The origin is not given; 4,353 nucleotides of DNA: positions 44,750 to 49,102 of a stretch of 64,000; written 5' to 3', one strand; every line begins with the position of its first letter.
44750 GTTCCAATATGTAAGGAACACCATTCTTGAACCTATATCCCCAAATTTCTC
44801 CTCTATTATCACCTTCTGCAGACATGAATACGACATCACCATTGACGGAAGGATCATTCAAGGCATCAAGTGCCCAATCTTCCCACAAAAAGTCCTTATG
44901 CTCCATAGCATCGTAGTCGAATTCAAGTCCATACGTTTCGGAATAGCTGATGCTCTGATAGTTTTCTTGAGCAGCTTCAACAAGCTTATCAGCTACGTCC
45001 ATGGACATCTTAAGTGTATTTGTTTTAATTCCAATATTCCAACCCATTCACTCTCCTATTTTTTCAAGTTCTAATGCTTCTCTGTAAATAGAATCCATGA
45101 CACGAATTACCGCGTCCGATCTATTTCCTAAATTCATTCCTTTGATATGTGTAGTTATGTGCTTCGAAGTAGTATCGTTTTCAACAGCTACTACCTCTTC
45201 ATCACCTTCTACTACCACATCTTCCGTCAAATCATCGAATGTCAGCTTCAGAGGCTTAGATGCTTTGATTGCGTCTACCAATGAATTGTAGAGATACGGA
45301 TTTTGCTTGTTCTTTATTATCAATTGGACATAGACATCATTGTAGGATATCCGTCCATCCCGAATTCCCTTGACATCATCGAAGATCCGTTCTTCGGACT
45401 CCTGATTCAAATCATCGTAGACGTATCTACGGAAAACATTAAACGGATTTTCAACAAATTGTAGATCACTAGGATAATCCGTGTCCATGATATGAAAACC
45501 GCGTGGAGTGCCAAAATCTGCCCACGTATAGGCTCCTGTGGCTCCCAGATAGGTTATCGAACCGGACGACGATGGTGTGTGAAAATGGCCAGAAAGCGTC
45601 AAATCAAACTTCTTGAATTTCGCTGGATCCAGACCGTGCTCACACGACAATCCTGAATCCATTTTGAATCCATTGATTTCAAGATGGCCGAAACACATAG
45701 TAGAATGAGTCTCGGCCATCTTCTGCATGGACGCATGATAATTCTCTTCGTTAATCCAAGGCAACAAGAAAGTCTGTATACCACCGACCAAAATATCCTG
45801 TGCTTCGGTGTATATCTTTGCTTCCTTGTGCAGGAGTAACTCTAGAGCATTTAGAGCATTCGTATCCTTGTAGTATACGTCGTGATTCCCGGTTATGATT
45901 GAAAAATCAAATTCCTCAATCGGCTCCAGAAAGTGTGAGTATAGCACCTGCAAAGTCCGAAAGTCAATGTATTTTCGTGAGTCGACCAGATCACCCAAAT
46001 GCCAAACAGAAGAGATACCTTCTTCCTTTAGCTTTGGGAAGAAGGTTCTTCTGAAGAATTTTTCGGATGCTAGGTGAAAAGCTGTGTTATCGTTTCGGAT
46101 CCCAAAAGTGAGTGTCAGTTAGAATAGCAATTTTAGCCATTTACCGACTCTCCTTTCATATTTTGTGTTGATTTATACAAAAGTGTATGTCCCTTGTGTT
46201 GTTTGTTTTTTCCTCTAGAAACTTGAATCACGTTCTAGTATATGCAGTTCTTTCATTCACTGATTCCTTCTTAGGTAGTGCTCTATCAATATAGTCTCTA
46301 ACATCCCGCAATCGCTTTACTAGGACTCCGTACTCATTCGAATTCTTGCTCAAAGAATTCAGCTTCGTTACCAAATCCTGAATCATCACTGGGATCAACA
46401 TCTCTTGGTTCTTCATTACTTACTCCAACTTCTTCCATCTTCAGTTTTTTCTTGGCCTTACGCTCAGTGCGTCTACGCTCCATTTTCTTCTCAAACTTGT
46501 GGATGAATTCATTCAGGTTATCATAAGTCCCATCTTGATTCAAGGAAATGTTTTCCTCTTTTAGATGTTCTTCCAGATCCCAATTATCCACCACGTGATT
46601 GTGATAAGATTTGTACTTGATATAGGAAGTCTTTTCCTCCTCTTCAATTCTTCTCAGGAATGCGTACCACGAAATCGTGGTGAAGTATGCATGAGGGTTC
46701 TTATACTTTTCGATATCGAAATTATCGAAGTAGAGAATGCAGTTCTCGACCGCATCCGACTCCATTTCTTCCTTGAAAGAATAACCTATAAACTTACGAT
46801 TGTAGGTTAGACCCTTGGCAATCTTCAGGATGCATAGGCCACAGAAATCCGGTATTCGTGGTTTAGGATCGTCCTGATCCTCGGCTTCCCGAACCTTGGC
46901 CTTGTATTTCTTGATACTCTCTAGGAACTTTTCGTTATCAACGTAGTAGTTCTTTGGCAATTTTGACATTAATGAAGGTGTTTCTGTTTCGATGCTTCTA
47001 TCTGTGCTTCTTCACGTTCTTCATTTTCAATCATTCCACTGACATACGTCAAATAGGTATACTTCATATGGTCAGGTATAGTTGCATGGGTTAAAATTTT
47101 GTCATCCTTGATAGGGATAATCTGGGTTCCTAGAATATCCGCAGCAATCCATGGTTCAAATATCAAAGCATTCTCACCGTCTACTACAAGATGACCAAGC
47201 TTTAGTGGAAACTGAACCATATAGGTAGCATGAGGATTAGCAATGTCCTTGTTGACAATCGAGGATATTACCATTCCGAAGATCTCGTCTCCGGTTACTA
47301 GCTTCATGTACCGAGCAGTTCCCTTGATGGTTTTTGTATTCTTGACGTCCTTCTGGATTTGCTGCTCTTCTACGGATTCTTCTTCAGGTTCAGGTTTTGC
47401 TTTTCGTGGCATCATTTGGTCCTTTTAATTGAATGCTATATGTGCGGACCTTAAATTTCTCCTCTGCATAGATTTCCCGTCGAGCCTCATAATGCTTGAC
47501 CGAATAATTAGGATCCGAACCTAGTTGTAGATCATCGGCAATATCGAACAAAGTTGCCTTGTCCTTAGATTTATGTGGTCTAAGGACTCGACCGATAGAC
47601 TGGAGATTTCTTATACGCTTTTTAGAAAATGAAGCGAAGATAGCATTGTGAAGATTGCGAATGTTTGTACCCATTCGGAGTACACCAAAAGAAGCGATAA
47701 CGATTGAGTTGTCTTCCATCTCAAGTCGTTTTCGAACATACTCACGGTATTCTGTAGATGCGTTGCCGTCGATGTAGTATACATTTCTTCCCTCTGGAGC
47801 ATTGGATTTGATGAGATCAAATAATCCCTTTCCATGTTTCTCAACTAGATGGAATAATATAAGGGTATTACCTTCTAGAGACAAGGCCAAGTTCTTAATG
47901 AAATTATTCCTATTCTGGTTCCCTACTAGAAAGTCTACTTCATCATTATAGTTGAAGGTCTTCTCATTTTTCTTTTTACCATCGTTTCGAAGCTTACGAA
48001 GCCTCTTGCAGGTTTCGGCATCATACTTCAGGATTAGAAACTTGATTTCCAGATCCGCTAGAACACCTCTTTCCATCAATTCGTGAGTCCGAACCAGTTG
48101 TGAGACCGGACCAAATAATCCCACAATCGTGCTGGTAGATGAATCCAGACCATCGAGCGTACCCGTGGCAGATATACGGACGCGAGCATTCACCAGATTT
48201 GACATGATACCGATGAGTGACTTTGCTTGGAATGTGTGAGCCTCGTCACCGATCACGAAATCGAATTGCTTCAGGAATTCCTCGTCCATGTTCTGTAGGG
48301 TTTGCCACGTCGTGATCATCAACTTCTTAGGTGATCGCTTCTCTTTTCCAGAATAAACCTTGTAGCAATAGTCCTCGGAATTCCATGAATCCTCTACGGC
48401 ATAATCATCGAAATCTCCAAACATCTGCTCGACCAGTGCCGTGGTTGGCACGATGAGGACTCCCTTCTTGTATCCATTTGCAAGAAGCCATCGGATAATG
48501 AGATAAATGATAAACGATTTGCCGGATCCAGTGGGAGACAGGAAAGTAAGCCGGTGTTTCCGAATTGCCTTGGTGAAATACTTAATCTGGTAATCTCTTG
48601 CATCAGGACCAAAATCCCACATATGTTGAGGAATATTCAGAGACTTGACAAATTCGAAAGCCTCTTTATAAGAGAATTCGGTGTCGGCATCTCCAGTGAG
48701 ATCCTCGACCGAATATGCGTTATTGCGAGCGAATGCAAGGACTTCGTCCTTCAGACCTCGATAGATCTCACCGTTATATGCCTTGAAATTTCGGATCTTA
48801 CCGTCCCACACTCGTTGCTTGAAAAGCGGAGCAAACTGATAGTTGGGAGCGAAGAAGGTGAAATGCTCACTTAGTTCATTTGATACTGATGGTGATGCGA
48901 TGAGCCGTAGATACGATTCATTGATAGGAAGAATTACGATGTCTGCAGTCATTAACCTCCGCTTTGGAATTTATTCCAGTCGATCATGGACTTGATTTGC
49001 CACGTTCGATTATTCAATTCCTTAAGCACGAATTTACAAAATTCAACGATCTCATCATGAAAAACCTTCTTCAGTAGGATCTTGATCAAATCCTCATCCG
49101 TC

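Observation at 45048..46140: Gene 47 (Mre11/SbcD-like recombination nuclease) needs a +1 frameshift inside a TTTT run to include its catalytic motif I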

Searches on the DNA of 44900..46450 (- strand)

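Call 3: search_dna_similar(query=window:44900-46400:-, collection=phages, mode=near, max_rows=40)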
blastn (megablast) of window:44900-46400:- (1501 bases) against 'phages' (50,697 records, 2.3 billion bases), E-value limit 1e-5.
No match.

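Call 40: search_rna_families(source=window, start=45800, end=46450, threshold=evalue, max_evalue=1)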
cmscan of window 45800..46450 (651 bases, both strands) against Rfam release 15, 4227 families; matches with E-value up to 1: 0.
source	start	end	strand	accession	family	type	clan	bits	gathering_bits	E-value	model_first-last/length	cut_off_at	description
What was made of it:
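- On Programmed +1 ribosomal frameshift sites (RF2 / PA-X / Ty1 type): There are no Rfam hits at E <= 1 (call 40).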

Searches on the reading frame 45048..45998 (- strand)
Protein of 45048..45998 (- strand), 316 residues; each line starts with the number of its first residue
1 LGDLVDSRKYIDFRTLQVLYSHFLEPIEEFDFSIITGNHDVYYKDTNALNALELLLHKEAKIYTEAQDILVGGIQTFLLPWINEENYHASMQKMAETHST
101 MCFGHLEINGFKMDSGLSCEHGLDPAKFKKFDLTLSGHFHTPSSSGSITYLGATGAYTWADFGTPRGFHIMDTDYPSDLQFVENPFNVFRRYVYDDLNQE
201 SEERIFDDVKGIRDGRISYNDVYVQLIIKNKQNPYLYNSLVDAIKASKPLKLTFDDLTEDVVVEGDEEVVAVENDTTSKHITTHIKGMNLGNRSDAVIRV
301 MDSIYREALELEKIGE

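Call 7: search_protein_families(library=pfam, proteins=[window:45048-45998:-], max_evalue=0.01)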
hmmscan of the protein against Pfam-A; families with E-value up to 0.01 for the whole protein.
window:45048-45998:- (316 aa): 1 family
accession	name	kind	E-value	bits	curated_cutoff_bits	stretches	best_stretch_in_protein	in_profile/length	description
PF00149.33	Metallophos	-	0.0084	17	21.5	0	2-142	38-191/191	Calcineurin-like phosphoesterase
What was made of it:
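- On Mre11/SbcD/gp47 calcineurin-like phosphoesterase nucleases: The truncated 316-aa ORF scores 17 bits and fails (call 7).
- Checked: The 316-aa TTG ORF fails (17 bits) (call 7).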

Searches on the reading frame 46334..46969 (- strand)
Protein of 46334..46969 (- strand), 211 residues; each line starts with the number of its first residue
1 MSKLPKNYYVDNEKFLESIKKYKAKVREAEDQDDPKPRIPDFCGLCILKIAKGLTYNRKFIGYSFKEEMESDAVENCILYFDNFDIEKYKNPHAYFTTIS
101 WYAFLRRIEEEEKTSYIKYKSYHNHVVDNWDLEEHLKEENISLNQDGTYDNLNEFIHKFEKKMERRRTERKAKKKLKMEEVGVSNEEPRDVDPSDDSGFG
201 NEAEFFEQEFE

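Call 25: find_encoding_contigs(protein=window:46334-46969:-, flank=3000, max_places=10)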
Protein window:46334-46969:- (211 aa): no gene with exactly this product is on record in the collection.

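Call 29: search_protein_families(library=phrogs, proteins=[window:46334-46969:-], max_evalue=0.001)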
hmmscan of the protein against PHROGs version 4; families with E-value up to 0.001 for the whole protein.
window:46334-46969:- (211 aa): 3 families
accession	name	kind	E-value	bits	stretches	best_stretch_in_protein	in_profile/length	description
phrog_234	-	transcription regulation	4.1e-53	181.2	1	3-176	4-172/181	late sigma transcription factor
phrog_34068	-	transcription regulation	5.2e-10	40.6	1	69-132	1-64/115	RNA polymerase sigma factor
phrog_12791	-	transcription regulation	0.00044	20.6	1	6-117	131-252/286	sigma factor for late transcription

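Call 54: search_protein_families(library=pfam, proteins=[window:46334-46969:-], max_evalue=0.001)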
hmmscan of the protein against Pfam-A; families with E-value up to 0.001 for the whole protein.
window:46334-46969:- (211 aa): 0 families

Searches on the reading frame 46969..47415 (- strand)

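Call 29: search_protein_families(library=phrogs, proteins=[window:46969-47415:-], max_evalue=0.001)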
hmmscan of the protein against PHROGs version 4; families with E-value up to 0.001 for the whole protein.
window:46969-47415:- (148 aa): 1 family
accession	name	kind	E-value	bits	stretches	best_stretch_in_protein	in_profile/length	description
phrog_471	-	other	5.9e-07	30.8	1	37-143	11-116/138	methylamine utilization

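Call 54: search_protein_families(library=pfam, proteins=[window:46969-47415:-], max_evalue=0.001)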
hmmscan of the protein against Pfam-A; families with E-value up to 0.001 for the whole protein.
window:46969-47415:- (148 aa): 0 families

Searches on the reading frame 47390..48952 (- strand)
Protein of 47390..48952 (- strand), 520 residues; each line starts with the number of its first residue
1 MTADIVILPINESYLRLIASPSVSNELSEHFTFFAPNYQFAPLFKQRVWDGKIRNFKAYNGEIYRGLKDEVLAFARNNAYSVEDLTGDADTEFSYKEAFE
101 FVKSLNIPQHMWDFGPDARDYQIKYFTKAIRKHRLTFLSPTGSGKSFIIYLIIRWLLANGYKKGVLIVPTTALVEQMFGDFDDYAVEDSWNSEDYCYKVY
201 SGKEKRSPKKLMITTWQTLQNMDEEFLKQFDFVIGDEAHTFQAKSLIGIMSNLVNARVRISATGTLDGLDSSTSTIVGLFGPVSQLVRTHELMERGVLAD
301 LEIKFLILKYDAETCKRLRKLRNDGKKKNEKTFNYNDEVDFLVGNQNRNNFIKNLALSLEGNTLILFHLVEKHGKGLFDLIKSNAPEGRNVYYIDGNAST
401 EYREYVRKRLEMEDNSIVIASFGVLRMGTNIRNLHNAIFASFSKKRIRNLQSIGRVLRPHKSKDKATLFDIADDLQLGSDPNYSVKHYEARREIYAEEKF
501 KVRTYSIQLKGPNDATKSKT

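Call 29: search_protein_families(library=phrogs, proteins=[window:47390-48952:-], max_evalue=0.001)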
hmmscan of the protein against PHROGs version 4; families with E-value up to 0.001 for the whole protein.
window:47390-48952:- (520 aa): 10 families
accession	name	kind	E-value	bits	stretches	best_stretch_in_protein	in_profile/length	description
phrog_16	-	DNA, RNA and nucleotide metabolism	7.9e-87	293.5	1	19-502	221-619/986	DNA helicase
phrog_9690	-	DNA, RNA and nucleotide metabolism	2.9e-79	267.3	1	199-507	10-304/306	DNA helicase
phrog_16259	-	DNA, RNA and nucleotide metabolism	1.2e-61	209.8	1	3-291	2-286/330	DNA helicase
phrog_17901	-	DNA, RNA and nucleotide metabolism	4.4e-14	53.8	1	414-507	10-103/109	DNA helicase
phrog_62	-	DNA, RNA and nucleotide metabolism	1.1e-12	47.3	1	112-265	691-848/1881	DNA helicase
phrog_6819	-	DNA, RNA and nucleotide metabolism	1.5e-06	27.9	1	134-243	38-148/645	Holliday junction branch migration helicase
phrog_16694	-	unknown function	4.3e-05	22.6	0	111-239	268-410/1010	-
phrog_24008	-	DNA, RNA and nucleotide metabolism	0.00014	20.9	1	377-465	845-931/1006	helicase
phrog_2488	-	DNA, RNA and nucleotide metabolism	0.00023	21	0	111-182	19-92/579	DNA helicase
phrog_50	-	DNA, RNA and nucleotide metabolism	0.00034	20.8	1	131-197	368-428/570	DnaC-like helicase loader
